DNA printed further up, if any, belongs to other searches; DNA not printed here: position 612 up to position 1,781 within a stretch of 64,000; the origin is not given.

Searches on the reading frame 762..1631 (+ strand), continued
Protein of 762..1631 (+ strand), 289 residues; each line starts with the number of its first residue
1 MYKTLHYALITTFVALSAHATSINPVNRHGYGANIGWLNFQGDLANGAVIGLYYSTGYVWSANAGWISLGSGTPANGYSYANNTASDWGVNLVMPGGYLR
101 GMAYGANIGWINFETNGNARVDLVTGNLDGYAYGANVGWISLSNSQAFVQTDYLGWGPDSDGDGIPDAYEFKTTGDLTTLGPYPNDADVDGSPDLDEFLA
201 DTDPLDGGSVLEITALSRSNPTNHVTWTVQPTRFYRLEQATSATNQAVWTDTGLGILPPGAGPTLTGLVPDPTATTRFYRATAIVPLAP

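Call 79: search_protein_families(library=ncbifam, proteins=[P0323, P0347, P0375, P0387, P0390, P0310, P0343, P0359, P0381, P0395], max_evalue=0.01)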
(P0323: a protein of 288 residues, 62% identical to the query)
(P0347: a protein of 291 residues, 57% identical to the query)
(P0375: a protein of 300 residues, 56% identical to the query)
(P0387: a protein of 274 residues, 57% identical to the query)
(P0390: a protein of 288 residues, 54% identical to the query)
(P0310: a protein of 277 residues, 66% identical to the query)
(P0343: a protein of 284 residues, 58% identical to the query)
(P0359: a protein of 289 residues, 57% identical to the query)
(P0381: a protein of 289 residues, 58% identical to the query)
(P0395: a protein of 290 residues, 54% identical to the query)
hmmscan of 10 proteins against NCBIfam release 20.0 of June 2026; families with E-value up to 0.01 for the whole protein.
P0323 (288 aa): 1 family
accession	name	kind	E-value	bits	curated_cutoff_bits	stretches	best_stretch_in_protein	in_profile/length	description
NF042425.1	Amuc_1099_fam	equivalog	0.0004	20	50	1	182-232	126-176/321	Amuc_1099 family pilus-like system protein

P0347 (291 aa): 1 family
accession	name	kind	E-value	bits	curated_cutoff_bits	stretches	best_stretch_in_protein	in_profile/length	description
NF047639.1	throspo3_MtsD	equivalog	0.00025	19.3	800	1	161-208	482-529/651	cell-cell cohesion protein MtsD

P0375 (300 aa): 1 family
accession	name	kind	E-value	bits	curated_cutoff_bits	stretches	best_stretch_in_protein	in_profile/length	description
NF042425.1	Amuc_1099_fam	equivalog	4.9e-05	23.1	50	1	175-243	107-175/321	Amuc_1099 family pilus-like system protein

P0387 (274 aa): 1 family
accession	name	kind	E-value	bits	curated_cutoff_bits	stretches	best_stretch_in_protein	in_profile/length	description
NF047639.1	throspo3_MtsD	equivalog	5.2e-07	28.2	800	1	129-190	469-528/651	cell-cell cohesion protein MtsD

P0390 (288 aa): 2 families
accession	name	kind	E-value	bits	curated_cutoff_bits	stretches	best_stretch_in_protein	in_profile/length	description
NF047639.1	throspo3_MtsD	equivalog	0.0033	15.6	800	1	146-203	472-527/651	cell-cell cohesion protein MtsD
NF042425.1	Amuc_1099_fam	equivalog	0.0059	16.2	50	1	184-246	128-188/321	Amuc_1099 family pilus-like system protein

P0310 (277 aa): 3 families
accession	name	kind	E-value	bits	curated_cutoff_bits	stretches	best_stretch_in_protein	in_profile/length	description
NF047639.1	throspo3_MtsD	equivalog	4.9e-07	28.3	800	1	148-193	482-528/651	cell-cell cohesion protein MtsD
NF033765.2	gliding_CglD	equivalog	0.00086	17.2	400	1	139-188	257-302/1124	adventurous gliding motility lipoprotein CglD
NF042425.1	Amuc_1099_fam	equivalog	0.008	15.8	50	0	173-218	128-173/321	Amuc_1099 family pilus-like system protein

P0343 (284 aa): 1 family
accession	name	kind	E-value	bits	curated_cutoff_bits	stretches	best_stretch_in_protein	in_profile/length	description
NF033765.2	gliding_CglD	equivalog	0.0028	15.5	400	1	147-195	257-300/1124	adventurous gliding motility lipoprotein CglD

P0359 (289 aa): 1 family
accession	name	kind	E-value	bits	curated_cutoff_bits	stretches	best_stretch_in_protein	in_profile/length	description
NF047639.1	throspo3_MtsD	equivalog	2.1e-05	22.9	800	1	159-205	482-528/651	cell-cell cohesion protein MtsD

P0381 (289 aa): 2 families
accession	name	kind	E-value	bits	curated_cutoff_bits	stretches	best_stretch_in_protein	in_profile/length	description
NF047639.1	throspo3_MtsD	equivalog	2.2e-06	26.1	800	1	146-211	469-534/651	cell-cell cohesion protein MtsD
NF042425.1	Amuc_1099_fam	equivalog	0.0012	18.4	50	1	185-209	128-152/321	Amuc_1099 family pilus-like system protein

P0395 (290 aa): 1 family
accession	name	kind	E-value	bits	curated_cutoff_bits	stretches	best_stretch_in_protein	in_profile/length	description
NF047639.1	throspo3_MtsD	equivalog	0.0025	16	800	1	158-205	481-528/651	cell-cell cohesion protein MtsD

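Call 82: search_protein_families(library=phrogs, proteins=[window:762-1631:+], max_evalue=0.001)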
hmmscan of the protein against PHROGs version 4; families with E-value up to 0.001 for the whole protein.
window:762-1631:+ (289 aa): 0 families
